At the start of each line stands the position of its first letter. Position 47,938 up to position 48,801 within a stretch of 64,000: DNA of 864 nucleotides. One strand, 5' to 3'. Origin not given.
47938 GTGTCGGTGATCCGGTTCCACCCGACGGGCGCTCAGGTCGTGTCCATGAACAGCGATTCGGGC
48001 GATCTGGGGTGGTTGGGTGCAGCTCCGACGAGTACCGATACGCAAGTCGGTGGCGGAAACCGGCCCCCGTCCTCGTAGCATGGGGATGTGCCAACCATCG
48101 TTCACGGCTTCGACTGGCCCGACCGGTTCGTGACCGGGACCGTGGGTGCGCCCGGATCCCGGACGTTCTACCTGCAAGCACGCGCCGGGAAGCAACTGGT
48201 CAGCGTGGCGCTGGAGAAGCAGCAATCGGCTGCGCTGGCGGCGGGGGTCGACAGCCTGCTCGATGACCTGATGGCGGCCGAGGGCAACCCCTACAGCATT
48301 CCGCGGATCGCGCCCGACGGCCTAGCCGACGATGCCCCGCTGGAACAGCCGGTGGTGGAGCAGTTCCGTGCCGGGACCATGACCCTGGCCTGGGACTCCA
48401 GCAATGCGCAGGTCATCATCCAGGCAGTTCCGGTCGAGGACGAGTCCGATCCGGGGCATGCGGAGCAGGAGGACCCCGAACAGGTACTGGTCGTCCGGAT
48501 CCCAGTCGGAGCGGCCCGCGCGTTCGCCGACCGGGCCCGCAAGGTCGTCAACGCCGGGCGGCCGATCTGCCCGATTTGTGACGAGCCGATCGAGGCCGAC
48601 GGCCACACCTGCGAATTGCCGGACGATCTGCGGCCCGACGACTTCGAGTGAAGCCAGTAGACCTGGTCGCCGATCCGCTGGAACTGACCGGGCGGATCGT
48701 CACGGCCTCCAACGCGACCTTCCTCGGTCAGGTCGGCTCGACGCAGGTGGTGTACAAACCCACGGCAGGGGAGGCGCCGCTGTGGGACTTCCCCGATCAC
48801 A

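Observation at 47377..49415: Conserved actinobacterial trio of unknown function: histidine phosphatase, DUF3090-like zinc-ribbon protein and SCO1664-like atypical kinase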

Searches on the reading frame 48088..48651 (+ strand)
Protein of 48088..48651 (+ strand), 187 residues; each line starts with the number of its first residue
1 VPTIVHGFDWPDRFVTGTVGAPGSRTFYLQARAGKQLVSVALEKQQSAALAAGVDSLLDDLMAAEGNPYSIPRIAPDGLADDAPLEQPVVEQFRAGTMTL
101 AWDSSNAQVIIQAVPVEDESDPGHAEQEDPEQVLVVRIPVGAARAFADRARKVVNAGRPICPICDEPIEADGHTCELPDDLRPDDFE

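Call 3: search_protein_families(library=ncbifam, proteins=[window:48088-48651:+], max_evalue=0.01)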
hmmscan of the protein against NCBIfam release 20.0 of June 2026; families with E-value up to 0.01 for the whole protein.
window:48088-48651:+ (187 aa): 1 family
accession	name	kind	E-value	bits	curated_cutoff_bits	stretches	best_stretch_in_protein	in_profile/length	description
TIGR03847.1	TIGR03847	subfamily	1.6e-65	220.2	117.25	1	5-176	2-174/177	conserved hypothetical protein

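Call 4: search_protein_families(library=pfam, proteins=[window:48088-48651:+], max_evalue=0.01)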
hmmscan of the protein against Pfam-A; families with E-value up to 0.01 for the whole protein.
window:48088-48651:+ (187 aa): 1 family
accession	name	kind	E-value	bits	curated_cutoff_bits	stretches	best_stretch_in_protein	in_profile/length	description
PF11290.13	DUF3090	-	2.4e-63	213.5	27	1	6-175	1-170/170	Protein of unknown function (DUF3090)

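Call 13: search_solved_structures(query=window:48088-48651:+, max_evalue=10)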
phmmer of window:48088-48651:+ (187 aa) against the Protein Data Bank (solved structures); distinct sequences matched with E-value up to 10: 8.
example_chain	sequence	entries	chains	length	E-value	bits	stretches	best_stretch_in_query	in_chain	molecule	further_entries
7at3_A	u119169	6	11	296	0.18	14.8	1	80-165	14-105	EstD11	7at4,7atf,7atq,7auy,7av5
7at2_A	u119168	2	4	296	0.18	14.8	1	80-165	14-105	EstD11 S144A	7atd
7at0_A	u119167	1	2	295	0.18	14.8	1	80-165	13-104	EstD11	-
7nb5_A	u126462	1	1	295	0.18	14.8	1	80-165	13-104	EstD11 S144A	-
2dju_A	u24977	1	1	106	0.76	12.8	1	84-154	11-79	Receptor-type tyrosine-protein phosphatase F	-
4yfe_A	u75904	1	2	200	1.5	11.8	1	84-155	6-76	Receptor-type tyrosine-protein phosphatase delta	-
1chc_A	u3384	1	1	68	2.3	11.2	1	158-179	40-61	EQUINE HERPES VIRUS-1 RING DOMAIN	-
7ah2_AAA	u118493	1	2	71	2.4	11.2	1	127-170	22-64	E3 ubiquitin-protein ligase Mdm2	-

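Call 16: find_homologous_proteins(query=window:48088-48651:+)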
Query window:48088-48651:+ (187 aa): 3126 proteins with E <= 0.001 among 3915 candidates; the best 120 are listed.
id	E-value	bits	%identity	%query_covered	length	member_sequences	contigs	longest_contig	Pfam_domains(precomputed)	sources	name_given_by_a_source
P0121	2.1e-119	414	100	100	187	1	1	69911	PF11290.14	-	-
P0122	2.2e-88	313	77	97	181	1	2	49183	PF11290.14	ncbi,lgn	ncbi:MAG: DUF3090 domain-containing protein [Beutenbergiaceae bacterium]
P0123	5.9e-84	299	76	97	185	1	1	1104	PF11290.14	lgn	-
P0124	2.3e-79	284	70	96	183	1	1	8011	PF11290.14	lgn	-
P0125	4.3e-75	270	66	97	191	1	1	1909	PF11290.14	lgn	-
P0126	6.1e-75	269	67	97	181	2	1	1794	PF11290.14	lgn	-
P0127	1.1e-73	265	69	96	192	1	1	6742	PF11290.14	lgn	-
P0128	1.7e-73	264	66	97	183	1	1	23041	PF11290.14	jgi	jgi:uncharacterized repeat protein (TIGR03847 family)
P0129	2.6e-73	264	65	97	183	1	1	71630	PF11290.14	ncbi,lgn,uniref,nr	ncbi:DUF3090 domain-containing protein [Nesterenkonia muleiensis]|uniref:DUF3090 domain-containing p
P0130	4.9e-73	263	64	97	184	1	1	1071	PF11290.14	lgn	-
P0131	5.2e-73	263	66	97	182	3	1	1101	PF11290.14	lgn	-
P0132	5.3e-73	263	64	97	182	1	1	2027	PF11290.14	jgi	jgi:uncharacterized repeat protein (TIGR03847 family)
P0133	1.1e-72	262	63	97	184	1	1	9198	PF11290.14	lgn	-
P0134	1.1e-72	262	63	97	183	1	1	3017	PF11290.14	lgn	-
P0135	1.1e-72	262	63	97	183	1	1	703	PF11290.14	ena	-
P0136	1.2e-72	262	67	97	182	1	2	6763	PF11290.14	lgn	-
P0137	1.3e-72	261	66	97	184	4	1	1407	PF11290.14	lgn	-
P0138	1.7e-72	261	64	97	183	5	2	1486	PF11290.14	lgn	-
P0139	1.7e-72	261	66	98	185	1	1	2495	PF11290.14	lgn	-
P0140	1.7e-72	261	63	97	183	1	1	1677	PF11290.14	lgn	-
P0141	1.8e-72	261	62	97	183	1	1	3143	PF11290.14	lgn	-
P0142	1.9e-72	261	65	96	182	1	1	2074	PF11290.14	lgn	-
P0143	2.5e-72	261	63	97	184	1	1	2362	PF11290.14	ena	-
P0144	3.1e-72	260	65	97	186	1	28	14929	PF11290.14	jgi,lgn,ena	-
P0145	4.2e-72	260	63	97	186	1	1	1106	PF11290.14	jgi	jgi:uncharacterized repeat protein (TIGR03847 family)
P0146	4.6e-72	260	65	97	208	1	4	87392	PF11290.14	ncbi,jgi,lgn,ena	-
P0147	4.8e-72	260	65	97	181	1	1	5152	PF11290.14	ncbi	-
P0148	5.7e-72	259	65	96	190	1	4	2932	PF11290.14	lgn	-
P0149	5.7e-72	259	63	97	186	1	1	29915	PF11290.14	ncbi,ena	-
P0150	6.5e-72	259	61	97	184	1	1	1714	PF11290.14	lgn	-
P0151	6.9e-72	259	66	97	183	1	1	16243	PF11290.14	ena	-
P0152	7.9e-72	259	64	97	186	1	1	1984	PF11290.14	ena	-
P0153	8.1e-72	259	62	97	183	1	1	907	PF11290.14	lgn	-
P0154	8.5e-72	259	66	97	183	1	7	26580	PF11290.14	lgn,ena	-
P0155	9.9e-72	259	65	97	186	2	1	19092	PF11290.14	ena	-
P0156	1.1e-71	259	63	97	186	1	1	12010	PF11290.14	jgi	jgi:uncharacterized repeat protein (TIGR03847 family)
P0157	1.2e-71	258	64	97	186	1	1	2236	PF11290.14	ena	-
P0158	1.2e-71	258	63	97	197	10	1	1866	PF11290.14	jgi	-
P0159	1.3e-71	258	65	97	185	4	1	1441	PF11290.14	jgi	jgi:uncharacterized repeat protein (TIGR03847 family)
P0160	1.4e-71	258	63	97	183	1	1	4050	PF11290.14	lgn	-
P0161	1.5e-71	258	63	97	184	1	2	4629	PF11290.14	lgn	-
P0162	1.6e-71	258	63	97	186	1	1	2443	PF11290.14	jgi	jgi:uncharacterized repeat protein (TIGR03847 family)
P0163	1.7e-71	258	67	92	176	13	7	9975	PF11290.14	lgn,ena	-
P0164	1.8e-71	258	63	97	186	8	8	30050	PF11290.14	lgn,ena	-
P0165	1.9e-71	258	61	97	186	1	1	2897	PF11290.14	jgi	jgi:uncharacterized repeat protein (TIGR03847 family)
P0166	2.3e-71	257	65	97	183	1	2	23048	PF11290.14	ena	-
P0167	2.7e-71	257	62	97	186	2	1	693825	PF11290.14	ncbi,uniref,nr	ncbi:DUF3090 domain-containing protein [Aeromicrobium stalagmiti]|uniref:DUF3090 domain-containing p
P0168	3.4e-71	257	63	97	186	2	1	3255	PF11290.14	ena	-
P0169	3.4e-71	257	64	97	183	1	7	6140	PF11290.14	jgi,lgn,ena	-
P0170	3.5e-71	257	62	97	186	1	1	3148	PF11290.14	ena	-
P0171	3.8e-71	257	63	97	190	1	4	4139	PF11290.14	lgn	-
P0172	3.8e-71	257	64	97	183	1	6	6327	PF11290.14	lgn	-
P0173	3.9e-71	257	63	97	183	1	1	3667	PF11290.14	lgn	-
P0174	4.1e-71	257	66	97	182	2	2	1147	PF11290.14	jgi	jgi:uncharacterized repeat protein (TIGR03847 family)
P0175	4.2e-71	257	63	97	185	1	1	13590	PF11290.14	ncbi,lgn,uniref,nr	ncbi:DUF3090 domain-containing protein [Aeromicrobium sp.]|uniref:DUF3090 domain-containing protein 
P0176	4.2e-71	257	65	97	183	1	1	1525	PF11290.14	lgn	-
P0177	4.6e-71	256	63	97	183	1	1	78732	PF11290.14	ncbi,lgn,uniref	ncbi:DUF3090 domain-containing protein [Aeromicrobium sp.]|uniref:DUF3090 domain-containing protein 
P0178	4.9e-71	256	66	97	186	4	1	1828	PF11290.14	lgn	-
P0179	5.4e-71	256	64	97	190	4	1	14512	PF11290.14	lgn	-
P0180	5.6e-71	256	62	97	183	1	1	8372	PF11290.14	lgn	-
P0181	5.7e-71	256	62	97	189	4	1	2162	PF11290.14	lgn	-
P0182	5.9e-71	256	61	96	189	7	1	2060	PF11290.14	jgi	jgi:uncharacterized repeat protein (TIGR03847 family)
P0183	6.1e-71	256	63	97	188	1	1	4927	PF11290.14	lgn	-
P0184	6.2e-71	256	62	97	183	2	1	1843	PF11290.14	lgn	-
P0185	6.4e-71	256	66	96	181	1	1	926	PF11290.14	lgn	-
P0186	6.7e-71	256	63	97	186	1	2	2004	PF11290.14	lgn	-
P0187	6.7e-71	256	63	97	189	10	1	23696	PF11290.14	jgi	jgi:uncharacterized repeat protein (TIGR03847 family)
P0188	6.9e-71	256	60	97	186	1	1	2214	PF11290.14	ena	-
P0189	7.0e-71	256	63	97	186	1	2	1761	PF11290.14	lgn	-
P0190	7.3e-71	256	62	97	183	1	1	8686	PF11290.14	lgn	-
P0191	7.8e-71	256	61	97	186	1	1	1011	PF11290.14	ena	-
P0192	7.8e-71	256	62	97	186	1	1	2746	PF11290.14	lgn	-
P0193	8.2e-71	256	63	97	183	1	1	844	PF11290.14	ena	-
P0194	8.5e-71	256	63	97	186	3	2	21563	PF11290.14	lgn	-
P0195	8.7e-71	256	62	97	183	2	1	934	PF11290.14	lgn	-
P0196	8.8e-71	256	63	97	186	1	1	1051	PF11290.14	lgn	-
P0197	8.9e-71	256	63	96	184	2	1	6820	PF11290.14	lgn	-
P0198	9.2e-71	255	63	97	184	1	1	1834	PF11290.14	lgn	-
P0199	9.5e-71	255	62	97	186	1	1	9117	PF11290.14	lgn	-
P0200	9.6e-71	255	62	97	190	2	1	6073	PF11290.14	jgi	jgi:uncharacterized repeat protein (TIGR03847 family)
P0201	9.8e-71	255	61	97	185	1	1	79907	PF11290.14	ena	-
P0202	1.0e-70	255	63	97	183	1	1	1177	PF11290.14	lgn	-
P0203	1.1e-70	255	61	97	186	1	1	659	PF11290.14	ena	-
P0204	1.1e-70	255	62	97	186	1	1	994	PF11290.14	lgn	-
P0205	1.1e-70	255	61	97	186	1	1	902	PF11290.14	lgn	-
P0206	1.3e-70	255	66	97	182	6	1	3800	PF11290.14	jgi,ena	-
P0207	1.4e-70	255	63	97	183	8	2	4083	PF11290.14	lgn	-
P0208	1.4e-70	255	62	97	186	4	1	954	PF11290.14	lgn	-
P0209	1.4e-70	255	61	97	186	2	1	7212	PF11290.14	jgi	jgi:uncharacterized repeat protein (TIGR03847 family)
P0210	1.4e-70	255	61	97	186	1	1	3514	PF11290.14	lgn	-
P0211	1.6e-70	255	64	95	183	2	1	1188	PF11290.14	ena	-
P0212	1.8e-70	255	62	97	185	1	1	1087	PF11290.14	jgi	jgi:uncharacterized repeat protein (TIGR03847 family)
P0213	1.8e-70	255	63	97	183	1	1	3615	PF11290.14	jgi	jgi:uncharacterized repeat protein (TIGR03847 family)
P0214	1.8e-70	255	61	97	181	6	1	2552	PF11290.14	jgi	jgi:uncharacterized repeat protein (TIGR03847 family)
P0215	1.9e-70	254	62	97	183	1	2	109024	PF11290.14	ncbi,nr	ncbi:MAG: DUF3090 domain-containing protein [Actinomycetota bacterium]|nr:DUF3090 domain-containing 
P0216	2.1e-70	254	60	97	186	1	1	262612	PF11290.14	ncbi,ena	-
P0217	2.2e-70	254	62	97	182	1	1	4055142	PF11290.14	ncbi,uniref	ncbi:DUF3090 domain-containing protein [Aeromicrobium sp. CTD01-1L150]|uniref:DUF3090 domain-contain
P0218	2.3e-70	254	61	97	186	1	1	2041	PF11290.14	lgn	-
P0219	2.8e-70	254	61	97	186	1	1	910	PF11290.14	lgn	-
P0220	3.2e-70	254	61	97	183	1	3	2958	PF11290.14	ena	-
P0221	3.3e-70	254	63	97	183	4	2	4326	PF11290.14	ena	-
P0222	3.3e-70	254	61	99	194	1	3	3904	PF11290.14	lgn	-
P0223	3.5e-70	254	62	97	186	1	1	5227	PF11290.14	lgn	-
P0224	3.7e-70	254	61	97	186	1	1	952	PF11290.14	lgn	-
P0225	3.7e-70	254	64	97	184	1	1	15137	PF11290.14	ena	-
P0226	3.7e-70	254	61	96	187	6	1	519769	PF11290.14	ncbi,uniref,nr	ncbi:DUF3090 domain-containing protein [Occultella glacieicola]|uniref:DUF3090 domain-containing pro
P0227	3.9e-70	253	61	97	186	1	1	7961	PF11290.14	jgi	jgi:uncharacterized repeat protein (TIGR03847 family)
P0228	4.0e-70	253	61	97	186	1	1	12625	PF11290.14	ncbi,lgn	-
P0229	4.1e-70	253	62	97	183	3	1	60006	PF11290.14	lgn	-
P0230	4.6e-70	253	65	97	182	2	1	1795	PF11290.14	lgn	-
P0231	5.0e-70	253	64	96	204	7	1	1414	PF11290.14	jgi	-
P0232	5.3e-70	253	62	97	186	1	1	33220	PF11290.14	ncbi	-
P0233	5.3e-70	253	60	97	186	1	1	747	PF11290.14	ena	-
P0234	6.0e-70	253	61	97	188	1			PF11290.14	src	-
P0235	6.0e-70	253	63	94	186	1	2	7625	PF11290.14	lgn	-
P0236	6.3e-70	253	63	97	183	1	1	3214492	PF11290.14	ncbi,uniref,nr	ncbi:DUF3090 domain-containing protein [Subtercola sp. PAMC28395]|uniref:DUF3090 domain-containing p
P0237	6.3e-70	253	60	97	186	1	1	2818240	PF11290.14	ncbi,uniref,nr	ncbi:putative repeat protein (TIGR03847 family) [Aeromicrobium panaciterrae]|uniref:Repeat protein (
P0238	6.3e-70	253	61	97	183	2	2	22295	PF11290.14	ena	-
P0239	6.4e-70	253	61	97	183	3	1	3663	PF11290.14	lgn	-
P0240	6.4e-70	253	61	97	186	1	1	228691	PF11290.14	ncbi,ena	-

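Call 26: predict_structure(alignment_id=A2)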
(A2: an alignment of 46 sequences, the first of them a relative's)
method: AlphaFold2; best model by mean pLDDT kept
length: 187 residues; sequences in the alignment: 46
mean_pLDDT: 80.2   pTM: 0.70
mean pLDDT of the five models: 80.2, 70.8, 69.8, 69.4, 61.6
residues with pLDDT >= 90: 28; 70-90: 122; 50-70: 29; < 50: 8
segments of 3 or more residues with pLDDT < 50: 121-127
pLDDT, mean of each block of 10 residues (from residue 1): 77 79 77 87 88 92 84 78 85 90 91 78 52 88 87 79 74 71 61
secondary structure, 60 per line:
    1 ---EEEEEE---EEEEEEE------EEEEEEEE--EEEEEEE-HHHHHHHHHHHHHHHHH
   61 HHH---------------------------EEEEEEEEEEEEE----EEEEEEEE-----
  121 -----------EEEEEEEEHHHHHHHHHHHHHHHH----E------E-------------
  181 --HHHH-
elements in order: E4-9 E13-19 E26-33 E36-42 H44-63 E91-103 E108-115 E132-139 H140-155 H183-186

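Call 30: fold_search(model_id=the predicted structure, library=pdb)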
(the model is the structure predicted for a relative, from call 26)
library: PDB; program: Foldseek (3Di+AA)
matches with E <= 10: 692; with E <= 0.001: 0
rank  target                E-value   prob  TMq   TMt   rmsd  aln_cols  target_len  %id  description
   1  8cht_B                5.5e-03  0.89  0.28  0.36  15.4       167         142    8  Crystal structure of human PURA (fragment Glu57-Glu212, PUR repeat I and II) (released 2024-02-21)
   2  5fgp_A                1.0e-02  0.92  0.35  0.44  14.0       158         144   11  Crystal structure of D. melanogaster Pur-alpha repeat I-II in complex with DNA. (released 2016-01-20)
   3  3k44_B                1.1e-02  0.77  0.30  0.38  16.0       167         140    8  Crystal Structure of Drosophila melanogaster Pur-alpha (released 2009-10-27)
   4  3k44_A                1.8e-02  0.72  0.29  0.36  17.1       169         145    7  Crystal Structure of Drosophila melanogaster Pur-alpha (released 2009-10-27)
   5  8chv_A                4.6e-02  0.54  0.29  0.36  16.8       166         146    7  Crystal structure of human PURA (fragment Glu57-Glu212, PUR repeat I and II) R140P mutant (released 2024-02-21)
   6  6wts_C                2.3e-01  0.12  0.14  0.13  14.5       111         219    9  CryoEM structure of the C. sordellii lethal toxin TcsL in complex with SEMA6A (released 2020-07-08)
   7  7yny_A                2.4e-01  0.16  0.20  0.13   8.8       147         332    8  Crystal structure of baculovirus LEF-3 from Helicoverpa armigera nucleopolyhedrovirus (released 2023-01-25)
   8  4fva_B                2.7e-01  0.16  0.11  0.09   9.8        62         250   13  Crystal structure of truncated Caenorhabditis elegans TDP2 (released 2012-10-31)
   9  5dv7_C                4.4e-01  0.06  0.16  0.20  24.4       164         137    8  Crystal Structure of NF90 tandem dsRBDs with dsRNA (released 2016-01-13)
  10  6sy0_A                4.7e-01  0.08  0.20  0.26  20.6       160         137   13  Structure of the Plasmodium falciparum SIP2 DNA-binding AP2 tandem repeat in complex with two SPE2 half-sites (released 2020-10-07)
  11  1p8x_C                4.7e-01  0.04  0.14  0.11  18.6       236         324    8  The Calcium-Activated C-terminal half of gelsolin (released 2003-10-14)
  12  7yny_H                5.3e-01  0.15  0.19  0.12   6.5       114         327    9  Crystal structure of baculovirus LEF-3 from Helicoverpa armigera nucleopolyhedrovirus (released 2023-01-25)
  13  2v0r_A                5.6e-01  0.08  0.13  0.10  10.5        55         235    7  crystal structure of a hairpin exchange variant (LTx) of the targeting LINE-1 retrotransposon endonuclease (released 2007-07-17)
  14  8dfv_K                5.6e-01  0.03  0.13  0.10  29.8       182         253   14  Structural Basis of MicroRNA Biogenesis by Dicer-1 and Its Partner Protein Loqs-PB - complex IIa (released 2022-11-16)
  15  8sp7                  6.0e-01  0.08  0.13  0.11  10.9        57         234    7  LINE-1 retrotransposon endonuclease domain complex with tranexamic acid (released 2024-05-22)
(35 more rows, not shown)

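Call 38: search_solved_structures(query=A2, max_evalue=10, show_alignments=1)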
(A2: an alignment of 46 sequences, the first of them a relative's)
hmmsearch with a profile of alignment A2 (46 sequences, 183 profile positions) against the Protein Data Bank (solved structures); distinct sequences matched with E-value up to 10: 4.
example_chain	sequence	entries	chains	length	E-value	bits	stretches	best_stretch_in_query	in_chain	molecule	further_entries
1chc_A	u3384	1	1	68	0.83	12.6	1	158-182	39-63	EQUINE HERPES VIRUS-1 RING DOMAIN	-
3rmq_A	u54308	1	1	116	1.1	12.1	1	148-175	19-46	uncharacterized protein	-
3rms_A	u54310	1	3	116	1.2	12.1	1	148-175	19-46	uncharacterized protein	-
5yed_A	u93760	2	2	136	1.3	11.9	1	50-146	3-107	Uncharacterized protein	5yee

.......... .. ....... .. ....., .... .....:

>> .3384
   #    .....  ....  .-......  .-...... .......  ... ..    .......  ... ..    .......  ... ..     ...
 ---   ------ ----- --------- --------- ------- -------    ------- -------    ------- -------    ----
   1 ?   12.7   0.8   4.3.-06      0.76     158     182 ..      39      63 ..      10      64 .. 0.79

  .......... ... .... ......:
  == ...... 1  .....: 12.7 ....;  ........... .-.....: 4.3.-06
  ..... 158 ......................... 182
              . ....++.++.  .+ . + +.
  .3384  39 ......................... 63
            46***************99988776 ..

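Call 72: search_protein_families(library=padloc, proteins=[window:48088-48651:+], max_evalue=0.01)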
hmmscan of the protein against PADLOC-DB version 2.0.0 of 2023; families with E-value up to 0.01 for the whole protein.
window:48088-48651:+ (187 aa): 0 families

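Call 73: search_protein_families(library=pfam, alignment_id=A2, max_evalue=1)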
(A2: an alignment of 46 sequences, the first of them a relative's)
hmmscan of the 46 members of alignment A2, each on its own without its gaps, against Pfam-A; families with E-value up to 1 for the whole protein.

A. member 1, P0121 (187 aa): 1 family
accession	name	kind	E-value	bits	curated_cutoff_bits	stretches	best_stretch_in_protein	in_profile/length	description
PF11290.13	DUF3090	-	2.4e-63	213.5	27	1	6-175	1-170/170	Protein of unknown function (DUF3090)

B. families by the number of members that match (of 46 scanned): 18 families
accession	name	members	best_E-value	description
PF11290.13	DUF3090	46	6.2e-67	Protein of unknown function (DUF3090)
PF04423.19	Rad50_zn_hook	24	0.0059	Rad50 zinc hook motif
PF20437.3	LonC_helical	17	0.014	Lon-like LonC helical domain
PF14169.11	YdjO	10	0.036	Cold-inducible protein YdjO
PF17853.6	GGDEF_2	4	0.009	GGDEF-like domain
PF14011.11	ESX-1_EspG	2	0.033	EspG family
PF12900.13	Pyridox_ox_2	1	0.011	Pyridoxamine 5'-phosphate oxidase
PF03459.23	TOBE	1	0.042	TOBE domain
PF13240.11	Zn_Ribbon_1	1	0.045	zinc-ribbon domain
PF21848.1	DUF6907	1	0.058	Domain of unknown function (DUF6907)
PF23145.1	Zf_2nd_IFT121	1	0.064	IFT121, second zinc finger domain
PF19467.4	DUF6004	1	0.094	Family of unknown function (DUF6004)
PF18912.6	DZR_2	1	0.14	Double zinc ribbon domain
PF03992.22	ABM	1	0.26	Antibiotic biosynthesis monooxygenase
PF13639.12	zf-RING_2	1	0.27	Ring finger domain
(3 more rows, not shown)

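Call 74: search_protein_representatives(alignment_id=A2)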
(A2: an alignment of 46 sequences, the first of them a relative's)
Query: 46 sequences, 183 profile positions. Proteins with E-value up to 0.001 (for the whole library): 2143; up to 1e-10: 1074; up to 1e-30: 132. The best 150 are listed.
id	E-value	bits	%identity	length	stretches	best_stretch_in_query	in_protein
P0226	3.0e-92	323.6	-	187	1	1-182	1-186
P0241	2.9e-83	294.4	-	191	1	1-181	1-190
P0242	2.7e-65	235.8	-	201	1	1-180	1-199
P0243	3.8e-64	232.1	-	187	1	1-180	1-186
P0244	2.3e-62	226.2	-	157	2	1-91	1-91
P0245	3.4e-62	225.7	-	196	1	1-183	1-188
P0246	1.4e-61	223.7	-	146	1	37-181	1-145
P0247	5.3e-60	218.6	-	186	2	1-125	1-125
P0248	1.5e-58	213.8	-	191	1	3-183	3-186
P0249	5.0e-56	205.6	-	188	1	6-183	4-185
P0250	5.6e-56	205.4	-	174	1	1-120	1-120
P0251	2.3e-53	196.9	-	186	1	5-182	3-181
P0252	3.6e-53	196.3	-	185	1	4-181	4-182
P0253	3.8e-53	196.2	-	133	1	1-130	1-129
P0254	5.5e-52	192.4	-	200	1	1-183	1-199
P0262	9.8e-48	178.6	-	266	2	1-124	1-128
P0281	2.0e-42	161.3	-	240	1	1-182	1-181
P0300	6.6e-38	146.6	-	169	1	6-183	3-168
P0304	4.2e-37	143.9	-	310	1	5-166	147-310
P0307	7.0e-37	143.2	-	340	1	1-127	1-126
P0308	7.8e-37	143.1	-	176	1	7-183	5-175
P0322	1.4e-34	135.8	-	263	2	5-118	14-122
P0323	1.4e-34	135.7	-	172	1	1-183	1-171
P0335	2.1e-33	131.8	-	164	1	7-177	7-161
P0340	4.4e-33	130.8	-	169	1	6-183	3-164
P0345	1.4e-32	129.2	-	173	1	7-182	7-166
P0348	2.4e-32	128.4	-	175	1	7-183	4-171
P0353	5.3e-32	127.3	-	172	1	8-183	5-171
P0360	2.2e-31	125.3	-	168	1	6-183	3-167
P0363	2.8e-31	125.0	-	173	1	7-183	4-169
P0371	7.8e-31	123.5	-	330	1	7-168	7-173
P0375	2.3e-30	122.0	-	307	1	4-132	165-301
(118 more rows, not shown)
